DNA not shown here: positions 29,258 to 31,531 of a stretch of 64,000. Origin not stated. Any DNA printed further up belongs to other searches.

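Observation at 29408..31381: GT2 glycosyltransferase fused to a polytopic membrane region and a catalytically gutted sugar-phosphotransferase domain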

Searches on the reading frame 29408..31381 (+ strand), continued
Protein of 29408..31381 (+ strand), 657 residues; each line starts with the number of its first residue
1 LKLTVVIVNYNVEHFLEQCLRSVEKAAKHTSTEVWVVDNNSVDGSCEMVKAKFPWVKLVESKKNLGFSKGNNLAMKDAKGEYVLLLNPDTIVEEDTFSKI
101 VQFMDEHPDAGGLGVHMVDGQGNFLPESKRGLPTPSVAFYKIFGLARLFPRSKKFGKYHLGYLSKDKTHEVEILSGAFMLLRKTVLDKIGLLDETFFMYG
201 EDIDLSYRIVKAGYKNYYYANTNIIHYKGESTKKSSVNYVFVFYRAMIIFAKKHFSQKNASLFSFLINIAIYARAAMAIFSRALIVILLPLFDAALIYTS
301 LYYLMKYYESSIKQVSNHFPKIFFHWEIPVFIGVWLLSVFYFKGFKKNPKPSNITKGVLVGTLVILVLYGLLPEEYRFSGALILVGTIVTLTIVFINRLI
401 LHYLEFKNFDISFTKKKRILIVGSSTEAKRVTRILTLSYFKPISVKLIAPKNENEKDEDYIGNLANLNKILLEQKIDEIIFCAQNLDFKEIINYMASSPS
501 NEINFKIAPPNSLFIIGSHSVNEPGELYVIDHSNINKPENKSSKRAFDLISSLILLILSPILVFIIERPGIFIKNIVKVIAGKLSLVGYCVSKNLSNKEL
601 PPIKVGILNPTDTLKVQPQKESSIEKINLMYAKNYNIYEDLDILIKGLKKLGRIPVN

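Call 66: find_homologous_proteins(query=A3, max_evalue=1e-50)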
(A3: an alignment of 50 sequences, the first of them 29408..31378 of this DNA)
Query A3 (50 sequences) (657 aa, profile of the alignment): 8000 proteins with E <= 1e-50 among 8000 candidates; the best 120 are listed.
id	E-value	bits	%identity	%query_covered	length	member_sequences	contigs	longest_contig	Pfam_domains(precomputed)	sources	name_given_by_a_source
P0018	0.0e+0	1028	56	99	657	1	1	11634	PF13632.13,PF13641.13,PF00535.33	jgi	jgi:GT2 family glycosyltransferase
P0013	0.0e+0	1026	57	99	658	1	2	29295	PF13632.13,PF13641.13,PF00535.33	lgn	-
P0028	0.0e+0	1026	57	99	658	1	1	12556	PF13632.13,PF13727.13,PF13641.13,PF00535.33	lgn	-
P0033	0.0e+0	1024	56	99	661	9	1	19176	PF13632.13,PF13727.13,PF13641.13,PF00535.33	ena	-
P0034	0.0e+0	1024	56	99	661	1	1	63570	PF13632.13,PF13641.13,PF00535.33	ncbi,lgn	ncbi:MAG: glycosyltransferase family 2 protein [Bacteroidia bacterium]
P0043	0.0e+0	1024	56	100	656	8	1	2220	PF13632.13,PF13727.13,PF13641.13,PF00535.33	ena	-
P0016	0.0e+0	1024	56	99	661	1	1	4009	PF13632.13,PF13727.13,PF13641.13,PF00535.33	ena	-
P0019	0.0e+0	1024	56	99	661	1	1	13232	PF13632.13,PF13727.13,PF13641.13,PF00535.33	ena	-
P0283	0.0e+0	1024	51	99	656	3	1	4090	PF13632.13,PF13727.13,PF13641.13,PF00535.33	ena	-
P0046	0.0e+0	1023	56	99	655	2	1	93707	PF13632.13,PF13727.13,PF13641.13,PF00535.33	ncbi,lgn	-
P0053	0.0e+0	1022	55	99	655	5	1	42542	PF13632.13,PF10111.15,PF13641.13,PF00535.33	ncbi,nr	ncbi:MAG: glycosyltransferase family 2 protein [Bacteroidales bacterium]|nr:glycosyltransferase fami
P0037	0.0e+0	1022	56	99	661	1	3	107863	PF13632.13,PF13641.13,PF00535.33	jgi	jgi:GT2 family glycosyltransferase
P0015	0.0e+0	1021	57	99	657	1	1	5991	PF13632.13,PF13641.13,PF00535.33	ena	-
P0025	0.0e+0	1019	56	99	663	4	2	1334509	PF13632.13,PF13727.13,PF13641.13,PF00535.33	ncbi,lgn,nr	ncbi:MAG: hypothetical protein POELPBGB_02684 [Bacteroidia bacterium]|nr:hypothetical protein [Bacte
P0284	0.0e+0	1018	54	99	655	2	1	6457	PF13632.13,PF13727.13,PF13641.13,PF00535.33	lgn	-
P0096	0.0e+0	1017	54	99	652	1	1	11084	PF13632.13,PF13641.13,PF00535.33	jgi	jgi:GT2 family glycosyltransferase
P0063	0.0e+0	1017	55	99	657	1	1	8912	PF13632.13,PF13641.13,PF00535.33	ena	-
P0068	0.0e+0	1017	55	99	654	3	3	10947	PF13632.13,PF13727.13,PF13641.13,PF00535.33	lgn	-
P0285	0.0e+0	1017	52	99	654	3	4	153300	PF13632.13,PF13641.13,PF00535.33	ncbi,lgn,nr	ncbi:MAG: glycosyltransferase family 2 protein [Bacteroidales bacterium]|nr:glycosyltransferase fami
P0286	0.0e+0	1017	52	99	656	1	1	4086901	PF13632.13,PF13727.13,PF13641.13,PF00535.33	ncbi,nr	ncbi:MAG: glycosyltransferase family 2 protein [Bacteroidota bacterium]|nr:glycosyltransferase famil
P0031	0.0e+0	1016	56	99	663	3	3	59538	PF13632.13,PF13641.13,PF00535.33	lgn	-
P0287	0.0e+0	1016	52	99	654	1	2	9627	PF13632.13,PF13641.13,PF00535.33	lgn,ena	-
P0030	0.0e+0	1016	57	99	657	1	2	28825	PF13632.13,PF13727.13,PF13641.13,PF00535.33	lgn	-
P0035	0.0e+0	1015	56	99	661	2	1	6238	PF13632.13,PF13641.13,PF00535.33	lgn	-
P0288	0.0e+0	1015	54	99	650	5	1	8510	PF13632.13,PF13727.13,PF13641.13,PF02397.23,PF00535.33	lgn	-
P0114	0.0e+0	1015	54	99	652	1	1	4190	PF13632.13,PF13641.13,PF00535.33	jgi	jgi:O-antigen biosynthesis protein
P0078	0.0e+0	1015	56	99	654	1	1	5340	PF13632.13,PF13641.13,PF00535.33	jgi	-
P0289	0.0e+0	1015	51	100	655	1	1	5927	PF13632.13,PF13727.13,PF13641.13,PF00535.33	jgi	-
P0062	0.0e+0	1015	55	99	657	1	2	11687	PF13632.13,PF13641.13,PF00535.33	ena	-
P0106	0.0e+0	1014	54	99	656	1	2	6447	PF13632.13,PF13727.13,PF13641.13,PF00535.33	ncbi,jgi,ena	ncbi:MAG TPA: glycosyltransferase [Bacteroidia bacterium]|jgi:GT2 family glycosyltransferase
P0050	0.0e+0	1014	55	100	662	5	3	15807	PF13632.13,PF13641.13,PF00535.33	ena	-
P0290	0.0e+0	1014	54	99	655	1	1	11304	PF13632.13,PF13641.13,PF00535.33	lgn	-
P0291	0.0e+0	1014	55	99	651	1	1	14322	PF13632.13,PF13727.13,PF13641.13,PF00535.33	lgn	-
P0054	0.0e+0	1013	55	99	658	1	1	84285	PF13632.13,PF13641.13,PF00535.33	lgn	-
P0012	0.0e+0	1013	56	100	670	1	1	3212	PF13632.13,PF13727.13,PF13641.13,PF00535.33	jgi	-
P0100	0.0e+0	1013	55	99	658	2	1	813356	PF13632.13,PF13727.13,PF13641.13,PF00535.33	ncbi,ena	-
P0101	0.0e+0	1013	54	99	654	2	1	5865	PF13632.13,PF10111.15,PF13641.13,PF00535.33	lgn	-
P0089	0.0e+0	1013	56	99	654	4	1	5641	PF13632.13,PF13641.13,PF00535.33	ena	-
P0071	0.0e+0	1013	53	100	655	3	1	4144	PF13632.13,PF13727.13,PF13641.13,PF00535.33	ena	-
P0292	0.0e+0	1012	54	99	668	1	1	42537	PF13632.13,PF13727.13,PF10111.15,PF13641.13,PF00535.33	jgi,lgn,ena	-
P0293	0.0e+0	1012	53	99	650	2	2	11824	PF13632.13,PF13727.13,PF13641.13,PF00535.33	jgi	jgi:O-antigen biosynthesis protein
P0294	0.0e+0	1012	55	99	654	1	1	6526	PF13632.13,PF13641.13,PF00535.33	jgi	-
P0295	0.0e+0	1012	52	99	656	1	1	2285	PF13632.13,PF13727.13,PF13641.13,PF00535.33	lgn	-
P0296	0.0e+0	1012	54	99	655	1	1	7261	PF13632.13,PF13727.13,PF13641.13,PF00535.33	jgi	jgi:O-antigen biosynthesis protein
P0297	0.0e+0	1012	54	99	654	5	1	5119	PF13632.13,PF13727.13,PF13641.13,PF00535.33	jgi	-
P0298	0.0e+0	1012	52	99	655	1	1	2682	PF13632.13,PF13727.13,PF13641.13,PF00535.33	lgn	-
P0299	0.0e+0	1012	54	99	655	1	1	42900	PF13632.13,PF13727.13,PF13641.13,PF00535.33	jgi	jgi:O-antigen biosynthesis protein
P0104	0.0e+0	1011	55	99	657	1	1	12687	PF13632.13,PF13641.13,PF00535.33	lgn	-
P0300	0.0e+0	1011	52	99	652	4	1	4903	PF13632.13,PF13727.13,PF13641.13,PF00535.33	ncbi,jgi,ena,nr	ncbi:MAG: glycosyl transferase family 2 [Bacteroidetes bacterium]|nr:MAG: glycosyl transferase famil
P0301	1.3e-298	1010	53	99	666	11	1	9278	PF13632.13,PF13727.13,PF13641.13,PF00535.33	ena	-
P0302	1.4e-298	1010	53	99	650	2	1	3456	PF13632.13,PF13727.13,PF13641.13,PF00535.33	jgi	-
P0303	1.4e-298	1010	51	99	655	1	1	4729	PF13632.13,PF13727.13,PF13641.13,PF00535.33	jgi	-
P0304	1.4e-298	1010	53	99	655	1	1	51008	PF13632.13,PF13727.13,PF13641.13,PF00535.33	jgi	jgi:GT2 family glycosyltransferase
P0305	1.5e-298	1010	52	99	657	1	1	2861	PF13632.13,PF13727.13,PF13641.13,PF00535.33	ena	-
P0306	1.6e-298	1010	55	99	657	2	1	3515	PF13632.13,PF13727.13,PF13641.13,PF00535.33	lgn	-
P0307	1.6e-298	1010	53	99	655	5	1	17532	PF13632.13,PF13641.13,PF00535.33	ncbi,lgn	-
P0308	1.6e-298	1010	53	99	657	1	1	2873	PF13632.13,PF13727.13,PF13641.13,PF00535.33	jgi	jgi:GT2 family glycosyltransferase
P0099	1.7e-298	1010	57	99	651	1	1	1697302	PF13632.13,PF13641.13,PF00535.33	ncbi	ncbi:MAG: glycosyltransferase [Bacteroidia bacterium]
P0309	1.8e-298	1010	53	99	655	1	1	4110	PF13632.13,PF13727.13,PF13641.13,PF00535.33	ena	-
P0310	2.0e-298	1010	55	99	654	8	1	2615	PF13632.13,PF10111.15,PF13641.13,PF00535.33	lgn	-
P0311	2.0e-298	1010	53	99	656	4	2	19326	PF13632.13,PF13727.13,PF13641.13,PF00535.33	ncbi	-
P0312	2.2e-298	1010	54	99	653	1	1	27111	PF13632.13,PF13727.13,PF13641.13,PF00535.33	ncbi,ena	-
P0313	2.3e-298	1010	54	99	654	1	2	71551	PF13632.13,PF13727.13,PF13641.13,PF00535.33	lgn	-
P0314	2.4e-298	1010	53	99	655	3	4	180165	PF13632.13,PF13727.13,PF13641.13,PF00535.33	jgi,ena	-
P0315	2.5e-298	1009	54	99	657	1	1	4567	PF13632.13,PF13727.13,PF10111.15,PF13641.13,PF00535.33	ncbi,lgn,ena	-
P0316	2.8e-298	1009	51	99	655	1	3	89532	PF13632.13,PF13641.13,PF00535.33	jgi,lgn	-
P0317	3.0e-298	1009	53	99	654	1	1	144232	PF13632.13,PF13641.13,PF00535.33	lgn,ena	-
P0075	3.0e-298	1009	55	99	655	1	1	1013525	PF13632.13,PF13641.13,PF00535.33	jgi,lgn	jgi:GT2 family glycosyltransferase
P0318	3.1e-298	1009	56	99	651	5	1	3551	PF13632.13,PF13641.13,PF00535.33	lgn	-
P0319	3.2e-298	1009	51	99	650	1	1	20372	PF13632.13,PF13727.13,PF13641.13,PF02397.23,PF00535.33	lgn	-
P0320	3.8e-298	1009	53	100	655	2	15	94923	PF13632.13,PF13641.13,PF00535.33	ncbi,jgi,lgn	jgi:O-antigen biosynthesis protein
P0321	3.9e-298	1009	54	99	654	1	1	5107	PF13632.13,PF13727.13,PF13641.13,PF00535.33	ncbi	-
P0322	4.1e-298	1009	54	99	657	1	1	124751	PF13632.13,PF13641.13,PF00535.33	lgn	-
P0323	4.4e-298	1009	54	99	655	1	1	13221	PF13632.13,PF13641.13,PF00535.33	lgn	-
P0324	5.5e-298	1008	53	99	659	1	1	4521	PF13632.13,PF13641.13,PF00535.33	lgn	-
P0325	5.7e-298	1008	53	99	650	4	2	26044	PF13632.13,PF13727.13,PF13641.13,PF02397.23,PF00535.33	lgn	-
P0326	5.8e-298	1008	53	99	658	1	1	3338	PF13632.13,PF13727.13,PF13641.13,PF00535.33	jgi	jgi:GT2 family glycosyltransferase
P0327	6.3e-298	1008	54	99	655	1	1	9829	PF13632.13,PF10111.15,PF13641.13,PF00535.33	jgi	jgi:O-antigen biosynthesis protein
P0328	6.4e-298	1008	53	99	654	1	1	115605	PF13632.13,PF13727.13,PF13641.13,PF00535.33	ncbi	-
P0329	6.8e-298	1008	54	99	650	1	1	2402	PF13632.13,PF13727.13,PF13641.13,PF00535.33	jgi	jgi:O-antigen biosynthesis protein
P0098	7.3e-298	1008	54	99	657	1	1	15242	PF13632.13,PF13641.13,PF00535.33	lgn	-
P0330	7.5e-298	1008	54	99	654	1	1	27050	PF13632.13,PF13727.13,PF13641.13,PF00535.33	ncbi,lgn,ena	-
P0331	8.2e-298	1008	53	99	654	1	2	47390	PF13632.13,PF10111.15,PF13641.13,PF00535.33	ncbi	ncbi:MAG: glycosyltransferase family 2 protein [Bacteroidales bacterium]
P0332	8.6e-298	1008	53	99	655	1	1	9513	PF13632.13,PF13727.13,PF13641.13,PF00535.33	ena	-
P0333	9.7e-298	1008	53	99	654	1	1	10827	PF13632.13,PF13727.13,PF13641.13,PF00535.33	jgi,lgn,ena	-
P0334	1.1e-297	1007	56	99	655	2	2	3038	PF13632.13,PF13641.13,PF00535.33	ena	-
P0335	1.2e-297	1007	52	99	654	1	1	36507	PF13632.13,PF13641.13,PF00535.33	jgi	jgi:GT2 family glycosyltransferase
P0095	1.2e-297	1007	56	99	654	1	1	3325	PF13632.13,PF13641.13,PF00535.33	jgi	-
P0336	1.2e-297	1007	53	99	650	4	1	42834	PF13632.13,PF13727.13,PF13641.13,PF02397.23,PF00535.33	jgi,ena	-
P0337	1.2e-297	1007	53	99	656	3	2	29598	PF13632.13,PF13727.13,PF13641.13,PF00535.33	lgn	-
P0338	1.3e-297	1007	53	99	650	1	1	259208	PF13632.13,PF13727.13,PF13641.13,PF00535.33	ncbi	-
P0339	1.3e-297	1007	54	99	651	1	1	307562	PF13632.13,PF13727.13,PF13641.13,PF00535.33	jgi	jgi:GT2 family glycosyltransferase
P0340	1.3e-297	1007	52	99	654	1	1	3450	PF13632.13,PF13727.13,PF13641.13,PF00535.33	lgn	-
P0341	1.4e-297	1007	53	99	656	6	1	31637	PF13632.13,PF13641.13,PF00535.33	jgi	-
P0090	1.5e-297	1007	56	99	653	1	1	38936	PF13632.13,PF13727.13,PF10111.15,PF13641.13,PF00535.33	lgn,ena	-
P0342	1.5e-297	1007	52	99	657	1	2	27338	PF13632.13,PF13727.13,PF13641.13,PF00535.33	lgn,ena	-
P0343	1.5e-297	1007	50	100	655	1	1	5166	PF13632.13,PF13727.13,PF13641.13,PF00535.33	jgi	jgi:GT2 family glycosyltransferase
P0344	1.5e-297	1007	54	99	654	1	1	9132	PF13632.13,PF13641.13,PF00535.33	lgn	-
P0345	1.5e-297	1007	52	99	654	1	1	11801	PF13632.13,PF13641.13,PF00535.33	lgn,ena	-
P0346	1.6e-297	1007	52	99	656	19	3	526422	PF13632.13,PF13641.13,PF00535.33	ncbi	-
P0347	1.7e-297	1007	52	99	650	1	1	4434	PF13632.13,PF13727.13,PF13641.13,PF00535.33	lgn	-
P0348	1.7e-297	1007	52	99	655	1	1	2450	PF13632.13,PF13727.13,PF13641.13,PF00535.33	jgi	jgi:O-antigen biosynthesis protein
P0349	1.8e-297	1007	53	99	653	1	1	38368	PF13632.13,PF13727.13,PF13641.13,PF00535.33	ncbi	-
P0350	1.8e-297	1007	53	99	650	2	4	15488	PF13632.13,PF13727.13,PF13641.13,PF00535.33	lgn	-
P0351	1.9e-297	1007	54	99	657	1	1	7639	PF13632.13,PF13727.13,PF13641.13,PF00535.33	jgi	-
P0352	1.9e-297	1007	52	99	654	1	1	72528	PF13632.13,PF13641.13,PF00535.33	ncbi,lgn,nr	ncbi:MAG: glycosyltransferase [Bacteroidales bacterium]|nr:glycosyltransferase [Bacteroidales bacter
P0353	2.0e-297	1006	54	99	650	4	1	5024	PF13632.13,PF13727.13,PF13641.13,PF00535.33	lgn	-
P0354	2.0e-297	1006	52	99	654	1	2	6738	PF13632.13,PF13641.13,PF00535.33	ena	-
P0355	2.1e-297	1006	51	99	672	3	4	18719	PF13632.13,PF13727.13,PF13641.13,PF00535.33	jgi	jgi:GT2 family glycosyltransferase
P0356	2.2e-297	1006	53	99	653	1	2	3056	PF13632.13,PF13641.13,PF00535.33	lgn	-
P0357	2.2e-297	1006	54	99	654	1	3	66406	PF13632.13,PF13727.13,PF13641.13,PF00535.33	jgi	-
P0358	2.2e-297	1006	53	99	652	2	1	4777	PF13632.13,PF13727.13,PF13641.13,PF00535.33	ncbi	-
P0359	2.3e-297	1006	56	99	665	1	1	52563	PF13632.13,PF13641.13,PF00535.33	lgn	-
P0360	2.3e-297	1006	54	99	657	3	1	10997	PF13632.13,PF13727.13,PF13641.13,PF00535.33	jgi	-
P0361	2.4e-297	1006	55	99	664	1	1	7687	PF13632.13,PF10111.15,PF13641.13,PF00535.33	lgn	-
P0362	2.5e-297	1006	53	100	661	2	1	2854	PF13632.13,PF13641.13,PF00535.33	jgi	-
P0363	2.5e-297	1006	55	99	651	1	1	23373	PF13632.13,PF13641.13,PF00535.33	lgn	-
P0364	2.5e-297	1006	53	99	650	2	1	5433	PF13632.13,PF13727.13,PF13641.13,PF00535.33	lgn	-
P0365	2.5e-297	1006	52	99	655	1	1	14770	PF13632.13,PF13727.13,PF13641.13,PF00535.33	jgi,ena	jgi:GT2 family glycosyltransferase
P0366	2.5e-297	1006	53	99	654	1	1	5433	PF13632.13,PF13641.13,PF00535.33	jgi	jgi:O-antigen biosynthesis protein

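Call 67: find_encoding_contigs(protein=P0002, flank=6000, max_places=1)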
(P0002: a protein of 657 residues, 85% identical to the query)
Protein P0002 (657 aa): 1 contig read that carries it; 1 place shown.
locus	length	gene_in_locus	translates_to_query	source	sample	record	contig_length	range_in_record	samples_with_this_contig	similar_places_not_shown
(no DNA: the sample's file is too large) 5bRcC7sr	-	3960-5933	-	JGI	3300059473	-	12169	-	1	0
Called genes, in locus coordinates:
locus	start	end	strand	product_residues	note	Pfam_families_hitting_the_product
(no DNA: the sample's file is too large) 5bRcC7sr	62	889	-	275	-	PF22000:DUF6929, PF21851:DUF6910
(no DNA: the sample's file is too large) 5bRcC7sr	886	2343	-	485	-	PF01546:Peptidase_M20, PF07687:M20_dimer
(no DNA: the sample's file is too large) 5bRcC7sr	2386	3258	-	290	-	PF01223:Endonuclease_NS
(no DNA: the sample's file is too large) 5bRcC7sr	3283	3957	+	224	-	PF21176:RecR_HhH, PF02132:RecR_ZnF, PF01751:Toprim (weak), PF13662:Toprim_4, PF21175:RecR_C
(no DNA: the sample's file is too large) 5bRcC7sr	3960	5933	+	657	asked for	PF00535:Glycos_transf_2, PF13641:Glyco_tranf_2_3, PF13632:Glyco_trans_2_3 (weak)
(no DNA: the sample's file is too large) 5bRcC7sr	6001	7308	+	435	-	PF00364:Biotin_lipoyl, PF25997:BSH_YhbJ (weak), PF26018:BSH_RND_rel (faint), PF02817:E3_binding, PF00198:2-oxoacid_dh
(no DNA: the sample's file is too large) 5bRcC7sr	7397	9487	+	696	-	PF13414:TPR_11 (weak), PF07676:PD40, PF00691:OmpA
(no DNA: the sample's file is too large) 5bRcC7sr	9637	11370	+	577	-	PF13432:TPR_16 (faint), PF13428:TPR_14 (faint), PF14559:TPR_19 (faint), PF07676:PD40 (faint)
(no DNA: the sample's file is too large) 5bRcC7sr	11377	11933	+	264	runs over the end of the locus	?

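Call 68: find_encoding_contigs(protein=P0003, flank=3000, max_places=1)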
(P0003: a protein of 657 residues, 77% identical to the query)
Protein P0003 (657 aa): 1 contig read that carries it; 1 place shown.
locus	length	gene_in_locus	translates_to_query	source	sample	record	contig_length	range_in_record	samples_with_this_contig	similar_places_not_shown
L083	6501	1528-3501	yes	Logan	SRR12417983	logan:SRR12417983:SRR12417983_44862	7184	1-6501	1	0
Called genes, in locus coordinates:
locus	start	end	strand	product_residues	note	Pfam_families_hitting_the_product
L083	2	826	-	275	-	?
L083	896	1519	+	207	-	PF21176:RecR_HhH, PF02132:RecR_ZnF, PF01751:Toprim, PF13662:Toprim_4, PF21175:RecR_C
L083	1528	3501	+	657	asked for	PF00535:Glycos_transf_2, PF13641:Glyco_tranf_2_3, PF13632:Glyco_trans_2_3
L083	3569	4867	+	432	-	PF00364:Biotin_lipoyl, PF25997:BSH_YhbJ (weak), PF02817:E3_binding, PF00198:2-oxoacid_dh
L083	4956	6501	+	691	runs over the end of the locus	PF13432:TPR_16 (weak), PF07676:PD40, PF00691:OmpA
